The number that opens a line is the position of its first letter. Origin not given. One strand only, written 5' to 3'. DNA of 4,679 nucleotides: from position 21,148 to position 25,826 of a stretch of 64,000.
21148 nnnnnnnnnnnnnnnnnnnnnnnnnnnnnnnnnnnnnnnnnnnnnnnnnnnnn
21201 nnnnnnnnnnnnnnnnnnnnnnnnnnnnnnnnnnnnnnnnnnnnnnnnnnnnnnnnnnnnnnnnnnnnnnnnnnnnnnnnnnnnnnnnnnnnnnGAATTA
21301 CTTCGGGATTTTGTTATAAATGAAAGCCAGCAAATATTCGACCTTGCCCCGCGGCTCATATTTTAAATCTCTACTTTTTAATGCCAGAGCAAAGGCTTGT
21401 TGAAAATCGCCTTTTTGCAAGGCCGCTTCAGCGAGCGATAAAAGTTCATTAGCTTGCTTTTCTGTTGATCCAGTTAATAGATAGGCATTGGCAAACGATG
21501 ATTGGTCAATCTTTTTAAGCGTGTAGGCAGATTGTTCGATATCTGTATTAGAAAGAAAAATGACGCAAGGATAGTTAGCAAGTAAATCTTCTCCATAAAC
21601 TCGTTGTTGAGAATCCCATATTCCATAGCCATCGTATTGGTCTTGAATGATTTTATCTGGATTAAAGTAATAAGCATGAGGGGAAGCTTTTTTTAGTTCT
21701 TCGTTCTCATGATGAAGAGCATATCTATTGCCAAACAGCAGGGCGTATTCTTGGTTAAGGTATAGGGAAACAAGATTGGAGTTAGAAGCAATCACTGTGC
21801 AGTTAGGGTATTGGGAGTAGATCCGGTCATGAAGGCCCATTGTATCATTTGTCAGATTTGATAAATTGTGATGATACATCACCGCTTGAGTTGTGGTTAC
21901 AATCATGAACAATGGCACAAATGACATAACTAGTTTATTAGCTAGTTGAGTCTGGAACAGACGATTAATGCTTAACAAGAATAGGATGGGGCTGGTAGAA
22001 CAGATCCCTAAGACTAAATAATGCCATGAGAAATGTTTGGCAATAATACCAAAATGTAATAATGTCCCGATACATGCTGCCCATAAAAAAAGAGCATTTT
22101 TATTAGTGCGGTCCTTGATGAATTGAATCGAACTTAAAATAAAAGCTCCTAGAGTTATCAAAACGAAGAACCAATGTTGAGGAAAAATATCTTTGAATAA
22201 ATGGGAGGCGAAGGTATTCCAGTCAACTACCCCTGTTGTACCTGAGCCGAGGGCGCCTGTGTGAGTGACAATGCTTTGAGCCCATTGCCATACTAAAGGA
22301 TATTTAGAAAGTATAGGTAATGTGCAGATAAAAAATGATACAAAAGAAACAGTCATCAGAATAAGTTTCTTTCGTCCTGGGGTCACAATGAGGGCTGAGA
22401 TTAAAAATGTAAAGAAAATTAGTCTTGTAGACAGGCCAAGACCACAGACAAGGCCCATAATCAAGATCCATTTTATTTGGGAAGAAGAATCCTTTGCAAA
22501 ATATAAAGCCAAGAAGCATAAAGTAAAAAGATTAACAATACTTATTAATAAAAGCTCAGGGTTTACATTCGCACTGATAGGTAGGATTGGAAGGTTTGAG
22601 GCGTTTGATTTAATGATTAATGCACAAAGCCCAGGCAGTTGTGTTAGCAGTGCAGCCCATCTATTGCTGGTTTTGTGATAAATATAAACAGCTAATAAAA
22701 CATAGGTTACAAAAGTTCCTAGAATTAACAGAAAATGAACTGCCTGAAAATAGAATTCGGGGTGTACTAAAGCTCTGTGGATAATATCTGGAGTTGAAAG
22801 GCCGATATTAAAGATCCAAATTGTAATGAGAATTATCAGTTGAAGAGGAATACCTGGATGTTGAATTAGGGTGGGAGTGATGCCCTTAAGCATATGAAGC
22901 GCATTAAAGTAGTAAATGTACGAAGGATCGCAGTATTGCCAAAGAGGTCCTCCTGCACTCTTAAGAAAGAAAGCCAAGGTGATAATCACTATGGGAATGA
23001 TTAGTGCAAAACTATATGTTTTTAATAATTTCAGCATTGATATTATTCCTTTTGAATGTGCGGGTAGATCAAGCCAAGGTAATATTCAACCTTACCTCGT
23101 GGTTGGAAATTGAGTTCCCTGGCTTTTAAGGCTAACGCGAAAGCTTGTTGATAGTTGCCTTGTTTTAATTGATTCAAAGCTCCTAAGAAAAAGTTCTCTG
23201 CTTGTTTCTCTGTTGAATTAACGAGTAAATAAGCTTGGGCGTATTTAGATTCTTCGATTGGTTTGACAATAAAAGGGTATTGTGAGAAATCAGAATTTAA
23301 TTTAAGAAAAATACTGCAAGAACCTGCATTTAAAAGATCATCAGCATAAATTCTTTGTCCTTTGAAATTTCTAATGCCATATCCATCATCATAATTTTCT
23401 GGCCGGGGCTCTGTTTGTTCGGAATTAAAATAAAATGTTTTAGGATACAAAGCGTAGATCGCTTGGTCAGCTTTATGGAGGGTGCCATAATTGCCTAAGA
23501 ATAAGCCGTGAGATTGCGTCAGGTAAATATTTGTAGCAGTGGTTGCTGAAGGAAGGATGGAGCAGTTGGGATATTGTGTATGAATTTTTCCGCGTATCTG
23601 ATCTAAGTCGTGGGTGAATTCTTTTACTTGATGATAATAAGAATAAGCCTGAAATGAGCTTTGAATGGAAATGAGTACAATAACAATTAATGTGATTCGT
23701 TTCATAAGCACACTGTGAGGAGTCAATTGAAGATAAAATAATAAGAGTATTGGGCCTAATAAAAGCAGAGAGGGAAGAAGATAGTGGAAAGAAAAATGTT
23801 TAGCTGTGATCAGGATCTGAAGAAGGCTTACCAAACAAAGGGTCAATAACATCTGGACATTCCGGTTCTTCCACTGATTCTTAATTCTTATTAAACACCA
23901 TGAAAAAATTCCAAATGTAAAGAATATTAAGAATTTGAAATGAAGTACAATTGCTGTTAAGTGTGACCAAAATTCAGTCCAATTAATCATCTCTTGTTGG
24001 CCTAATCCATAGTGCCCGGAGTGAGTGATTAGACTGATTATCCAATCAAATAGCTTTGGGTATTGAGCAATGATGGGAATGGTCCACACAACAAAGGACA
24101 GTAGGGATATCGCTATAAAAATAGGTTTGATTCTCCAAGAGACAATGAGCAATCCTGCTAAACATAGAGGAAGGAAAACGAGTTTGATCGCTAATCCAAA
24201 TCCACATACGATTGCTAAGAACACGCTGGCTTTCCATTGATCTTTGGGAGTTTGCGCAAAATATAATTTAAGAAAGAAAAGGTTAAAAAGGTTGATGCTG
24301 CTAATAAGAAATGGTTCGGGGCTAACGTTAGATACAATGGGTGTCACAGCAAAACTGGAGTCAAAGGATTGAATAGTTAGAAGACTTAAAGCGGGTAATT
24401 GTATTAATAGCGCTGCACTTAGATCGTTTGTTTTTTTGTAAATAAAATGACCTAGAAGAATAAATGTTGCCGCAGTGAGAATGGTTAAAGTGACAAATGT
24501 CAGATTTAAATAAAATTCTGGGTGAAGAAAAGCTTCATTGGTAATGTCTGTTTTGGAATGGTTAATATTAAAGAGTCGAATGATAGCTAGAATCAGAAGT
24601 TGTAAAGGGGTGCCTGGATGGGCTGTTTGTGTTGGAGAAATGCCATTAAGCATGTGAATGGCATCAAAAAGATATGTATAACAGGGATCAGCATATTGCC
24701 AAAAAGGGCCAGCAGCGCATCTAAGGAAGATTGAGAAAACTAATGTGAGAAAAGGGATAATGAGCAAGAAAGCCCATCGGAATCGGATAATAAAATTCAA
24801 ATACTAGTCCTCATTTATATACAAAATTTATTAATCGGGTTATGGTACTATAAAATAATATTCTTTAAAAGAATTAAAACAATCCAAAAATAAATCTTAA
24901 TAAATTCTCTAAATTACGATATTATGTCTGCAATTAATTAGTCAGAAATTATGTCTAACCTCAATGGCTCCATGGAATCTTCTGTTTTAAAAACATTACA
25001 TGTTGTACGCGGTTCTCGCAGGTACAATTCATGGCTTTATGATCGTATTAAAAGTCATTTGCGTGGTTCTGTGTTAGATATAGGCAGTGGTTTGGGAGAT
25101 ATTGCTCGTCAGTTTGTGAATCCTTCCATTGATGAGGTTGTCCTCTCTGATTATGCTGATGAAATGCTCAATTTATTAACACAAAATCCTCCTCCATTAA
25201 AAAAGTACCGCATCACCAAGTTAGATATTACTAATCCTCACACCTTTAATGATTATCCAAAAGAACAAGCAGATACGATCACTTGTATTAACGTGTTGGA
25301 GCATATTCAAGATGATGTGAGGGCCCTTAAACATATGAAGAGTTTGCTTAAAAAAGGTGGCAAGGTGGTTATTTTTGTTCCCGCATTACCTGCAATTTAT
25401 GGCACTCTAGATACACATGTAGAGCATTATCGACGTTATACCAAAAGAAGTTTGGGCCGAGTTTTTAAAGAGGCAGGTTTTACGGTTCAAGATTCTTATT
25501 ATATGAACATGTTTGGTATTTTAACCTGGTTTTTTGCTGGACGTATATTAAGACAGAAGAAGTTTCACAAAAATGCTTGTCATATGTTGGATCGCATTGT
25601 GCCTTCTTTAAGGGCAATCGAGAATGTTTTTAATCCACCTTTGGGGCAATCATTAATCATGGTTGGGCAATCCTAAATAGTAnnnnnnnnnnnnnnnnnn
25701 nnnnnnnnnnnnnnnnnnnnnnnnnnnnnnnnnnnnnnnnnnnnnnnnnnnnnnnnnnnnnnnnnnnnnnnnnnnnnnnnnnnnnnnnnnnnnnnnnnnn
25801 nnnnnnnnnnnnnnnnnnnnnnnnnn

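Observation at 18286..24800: Three tandem paralogous polytopic membrane proteins of an unrecognised family, with a conserved '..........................…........' motif after TM1 and a TPR-like C-terminal tail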

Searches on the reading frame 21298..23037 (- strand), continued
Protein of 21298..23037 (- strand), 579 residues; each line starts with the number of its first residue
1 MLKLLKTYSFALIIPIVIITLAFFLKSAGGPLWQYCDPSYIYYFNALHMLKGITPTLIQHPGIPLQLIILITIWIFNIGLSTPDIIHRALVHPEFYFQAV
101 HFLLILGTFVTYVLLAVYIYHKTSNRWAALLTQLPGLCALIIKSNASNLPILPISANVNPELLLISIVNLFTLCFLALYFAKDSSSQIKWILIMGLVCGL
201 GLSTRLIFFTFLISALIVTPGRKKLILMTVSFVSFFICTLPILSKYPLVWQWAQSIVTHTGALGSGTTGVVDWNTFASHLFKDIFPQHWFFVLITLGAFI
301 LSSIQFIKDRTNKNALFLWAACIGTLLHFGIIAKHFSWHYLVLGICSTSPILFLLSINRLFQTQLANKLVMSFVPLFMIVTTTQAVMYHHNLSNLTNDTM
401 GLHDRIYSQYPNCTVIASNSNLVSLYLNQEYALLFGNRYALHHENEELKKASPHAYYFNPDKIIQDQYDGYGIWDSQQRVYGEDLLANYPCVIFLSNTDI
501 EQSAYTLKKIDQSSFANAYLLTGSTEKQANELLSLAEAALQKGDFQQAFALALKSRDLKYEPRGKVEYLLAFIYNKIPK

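Call 89: search_protein_families(library=pfam, proteins=[L018:6354-7787:-, L018:5567-6316:-, L018:9608-10960:-, L037:9603-11147:-, L024:6994-8001:+, L024:9670-11118:+, L024:6124-6981:+, L047:9866-11062:+, L047:6538-7758:-, L080:8278-9138:+], max_evalue=0.001)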
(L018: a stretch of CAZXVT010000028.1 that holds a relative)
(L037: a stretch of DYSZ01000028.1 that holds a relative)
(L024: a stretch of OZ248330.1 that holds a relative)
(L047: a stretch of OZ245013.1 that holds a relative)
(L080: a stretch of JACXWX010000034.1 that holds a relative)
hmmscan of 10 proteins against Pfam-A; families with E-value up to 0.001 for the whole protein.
L018:6354-7787:- (477 aa): 9 families
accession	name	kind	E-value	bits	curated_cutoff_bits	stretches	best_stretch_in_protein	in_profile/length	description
PF00535.33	Glycos_transf_2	-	4.9e-27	95.4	23.3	1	242-406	1-164/168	Glycosyl transferase family 2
PF13847.12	Methyltransf_31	-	1.4e-15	57.7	27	1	44-142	2-113/145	Methyltransferase domain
PF13649.12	Methyltransf_25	-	4.2e-14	53.4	27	1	49-129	1-92/97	Methyltransferase domain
PF13489.12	Methyltransf_23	-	7.5e-13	49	27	1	25-184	2-162/164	Methyltransferase domain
PF08241.18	Methyltransf_11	-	3.2e-12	47.4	21.2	1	50-135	1-92/95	Methyltransferase domain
PF08242.18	Methyltransf_12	-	1.4e-11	45.4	30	1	50-129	1-91/98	Methyltransferase domain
PF13641.12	Glyco_tranf_2_3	-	8.4e-09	36.2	27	1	241-411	3-176/230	Glycosyltransferase like family 2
PF10111.15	Glyco_tranf_2_2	-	4.7e-08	33.3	27.3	1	242-382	1-146/276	Glycosyltransferase like family 2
PF13506.12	Glyco_transf_21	-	6.3e-05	23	21.7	1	314-407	24-115/174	Glycosyl transferase family 21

L018:5567-6316:- (249 aa): 3 families
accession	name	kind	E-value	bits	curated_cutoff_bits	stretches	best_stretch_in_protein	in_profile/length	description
PF08241.18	Methyltransf_11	-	6.9e-09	36.7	21.2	1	83-129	48-94/95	Methyltransferase domain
PF13847.12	Methyltransf_31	-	6.6e-05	23.1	27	1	87-134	64-113/145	Methyltransferase domain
PF13649.12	Methyltransf_25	-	0.00017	22.6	27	1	85-126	54-97/97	Methyltransferase domain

L018:9608-10960:- (450 aa): 0 families

L037:9603-11147:- (514 aa): 1 family
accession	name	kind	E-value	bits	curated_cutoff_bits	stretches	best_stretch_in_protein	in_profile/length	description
PF13231.12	PMT_2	-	1.5e-08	35.5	26.1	1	84-246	4-160/160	Dolichyl-phosphate-mannose-protein mannosyltransferase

L024:6994-8001:+ (336 aa): 0 families

L024:9670-11118:+ (483 aa): 10 families
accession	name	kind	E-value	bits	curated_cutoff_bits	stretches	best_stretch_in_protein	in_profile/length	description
PF00535.33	Glycos_transf_2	-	2.8e-21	76.6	23.3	1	249-379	1-131/168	Glycosyl transferase family 2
PF13847.12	Methyltransf_31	-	9.8e-12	45.2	27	1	49-151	2-111/145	Methyltransferase domain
PF13649.12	Methyltransf_25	-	3.9e-10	40.7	27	1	54-143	1-95/97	Methyltransferase domain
PF13489.12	Methyltransf_23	-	6.1e-10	39.5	27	1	44-180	16-135/164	Methyltransferase domain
PF08242.18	Methyltransf_12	-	8e-10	39.8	30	1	55-144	1-95/98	Methyltransferase domain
PF08241.18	Methyltransf_11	-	3.3e-09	37.7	21.2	1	55-148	1-94/95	Methyltransferase domain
PF13641.12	Glyco_tranf_2_3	-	1.1e-08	35.8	27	1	246-411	2-170/230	Glycosyltransferase like family 2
PF07021.18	MetW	-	6.8e-07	29.6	21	1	45-161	8-120/193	Methionine biosynthesis protein MetW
PF10111.15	Glyco_tranf_2_2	-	0.00017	21.6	27.3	1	249-353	1-108/276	Glycosyltransferase like family 2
PF01209.24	Ubie_methyltran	-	0.00066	19.5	20.1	0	48-160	45-162/233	ubiE/COQ5 methyltransferase family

L024:6124-6981:+ (286 aa): 1 family
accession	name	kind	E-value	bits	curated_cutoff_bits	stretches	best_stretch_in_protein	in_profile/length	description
PF18922.5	DUF5672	-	2e-51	174.3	24.4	1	65-255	2-164/164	Protein of unknown function (DUF5672)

L047:9866-11062:+ (399 aa): 0 families

L047:6538-7758:- (406 aa): 6 families
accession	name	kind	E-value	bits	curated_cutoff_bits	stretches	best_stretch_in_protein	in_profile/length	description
PF00534.26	Glycos_transf_1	-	2.5e-29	102.4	26.4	1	226-376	15-167/172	Glycosyl transferases group 1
PF13692.12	Glyco_trans_1_4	-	1.1e-24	87.8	27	1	228-366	3-139/142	Glycosyl transferases group 1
PF13439.12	Glyco_transf_4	-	9.5e-13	49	28.5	1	44-213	1-167/170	Glycosyltransferase Family 4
PF20706.3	GT4-conflict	-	1.7e-12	47.5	26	1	210-336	179-312/385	Family 4 Glycosyltransferase in conflict systems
PF13579.12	Glyco_trans_4_4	-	4.1e-09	37.4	29.7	1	45-211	1-158/158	Glycosyl transferase 4-like domain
PF13524.12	Glyco_trans_1_2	-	0.00049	20.5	25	1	257-395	13-142/144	Glycosyl transferase-like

L080:8278-9138:+ (287 aa): 0 families

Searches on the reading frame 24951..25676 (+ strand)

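Call 4: search_protein_families(library=pfam, proteins=[window:24951-25676:+], max_evalue=0.1)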
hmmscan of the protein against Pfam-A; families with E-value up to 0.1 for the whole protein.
window:24951-25676:+ (241 aa): 13 families
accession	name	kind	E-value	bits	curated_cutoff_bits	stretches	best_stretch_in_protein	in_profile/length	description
PF13489.12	Methyltransf_23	-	1.2e-18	67.8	27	1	37-180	22-162/164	Methyltransferase domain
PF08242.18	Methyltransf_12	-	6.4e-14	52.9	30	1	42-138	1-97/98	Methyltransferase domain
PF08241.18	Methyltransf_11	-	2.5e-12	47.7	21.2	1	42-141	1-95/95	Methyltransferase domain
PF13649.12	Methyltransf_25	-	6.4e-11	43.2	27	1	41-137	1-97/97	Methyltransferase domain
PF13847.12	Methyltransf_31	-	1.3e-09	38.3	27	1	40-175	6-144/145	Methyltransferase domain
PF05219.18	DREV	-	3.5e-07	30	26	1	40-147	97-191/265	DREV methyltransferase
PF01209.24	Ubie_methyltran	-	9.7e-07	28.8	20.1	1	35-172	44-181/233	ubiE/COQ5 methyltransferase family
PF05891.18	Methyltransf_PK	-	4.9e-05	23.4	27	1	19-181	35-198/218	AdoMet dependent proline di-methyltransferase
PF01234.23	NNMT_PNMT_TEMT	-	0.0025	17.5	25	0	108-181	160-236/261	NNMT/PNMT/TEMT family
PF05175.20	MTS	-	0.0069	16.5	23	1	29-143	23-140/170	Methyltransferase small domain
PF02353.26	CMAS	-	0.032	14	27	1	40-141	65-164/273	Mycolic acid cyclopropane synthetase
PF00398.26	RrnaAD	-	0.036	13.6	24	1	40-103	33-95/263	Ribosomal RNA adenine dimethylase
PF08003.17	Methyltransf_9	-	0.055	12.9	23.8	1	27-141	101-217/315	Protein of unknown function (DUF1698)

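Call 96: search_protein_families(library=ncbifam, proteins=[window:24951-25676:+], max_evalue=0.001)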
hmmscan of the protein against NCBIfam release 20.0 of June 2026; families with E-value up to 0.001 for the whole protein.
window:24951-25676:+ (241 aa): 17 families
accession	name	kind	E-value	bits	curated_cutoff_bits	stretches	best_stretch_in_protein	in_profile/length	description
TIGR01934.1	MenG_MenH_UbiE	subfamily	2.8e-08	33.4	158.35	1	30-173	32-172/223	ubiquinone/menaquinone biosynthesis methyltransferase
NF043040.1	corrin_prot_MT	hypoth_equivalog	4.4e-08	32.8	180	1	29-147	30-153/216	corrinoid protein-associated methyltransferase CpaM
TIGR01983.1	UbiG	equivalog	1.4e-07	31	102.95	1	38-141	50-151/228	bifunctional 2-polyprenyl-6-hydroxyphenol methylase/3-demethylubiquinol 3-O-methyltransferase UbiG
NF001244.0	PRK00216.1-5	equivalog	2e-07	30.5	216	1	31-142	42-154/236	bifunctional demethylmenaquinone methyltransferase/2-methoxy-6-polyprenyl-1,4-benzoquinol methylase UbiE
NF041255.1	mycofact_MftM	equivalog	2.4e-07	30.4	200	1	29-145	130-243/289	mycofactocin oligosaccharide methyltransferase MftM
NF001240.0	PRK00216.1-1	equivalog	5.4e-07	28.9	378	1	40-147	66-174/251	bifunctional demethylmenaquinone methyltransferase/2-methoxy-6-polyprenyl-1,4-benzoquinol methylase UbiE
NF008264.0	PRK11036.1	equivalog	2e-06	27.5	366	1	40-141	47-147/261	tRNA uridine 5-oxyacetic acid(34) methyltransferase CmoM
TIGR02072.1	BioC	equivalog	1.4e-05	25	184.95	1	29-141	23-132/244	malonyl-ACP O-methyltransferase BioC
NF011650.0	PRK15068.1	equivalog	2.1e-05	23.6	209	1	27-141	108-225/324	tRNA 5-methoxyuridine(34)/uridine 5-oxyacetic acid(34) synthase CmoB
NF001241.0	PRK00216.1-2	equivalog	3.4e-05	23.6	327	1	33-193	47-194/231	demethylmenaquinone methyltransferase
NF001243.0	PRK00216.1-4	equivalog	3.6e-05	23.2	235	1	40-173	50-182/237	demethylmenaquinone methyltransferase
TIGR00452.1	TIGR00452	equivalog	4.6e-05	22.4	275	1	27-141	103-219/316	tRNA 5-methoxyuridine(34)/uridine 5-oxyacetic acid(34) synthase CmoB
TIGR02752.1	MenG_heptapren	equivalog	0.00012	21.7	419.85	1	24-172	29-179/231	demethylmenaquinone methyltransferase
NF001242.0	PRK00216.1-3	equivalog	0.00012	21.5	351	1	39-141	72-175/258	bifunctional demethylmenaquinone methyltransferase/2-methoxy-6-polyprenyl-1,4-benzoquinol methylase UbiE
NF052510.1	methyltran_MpqE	exception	0.00015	21.2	335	1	32-142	41-152/234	methyl-plastoquinone biosynthesis methyltransferase MpqE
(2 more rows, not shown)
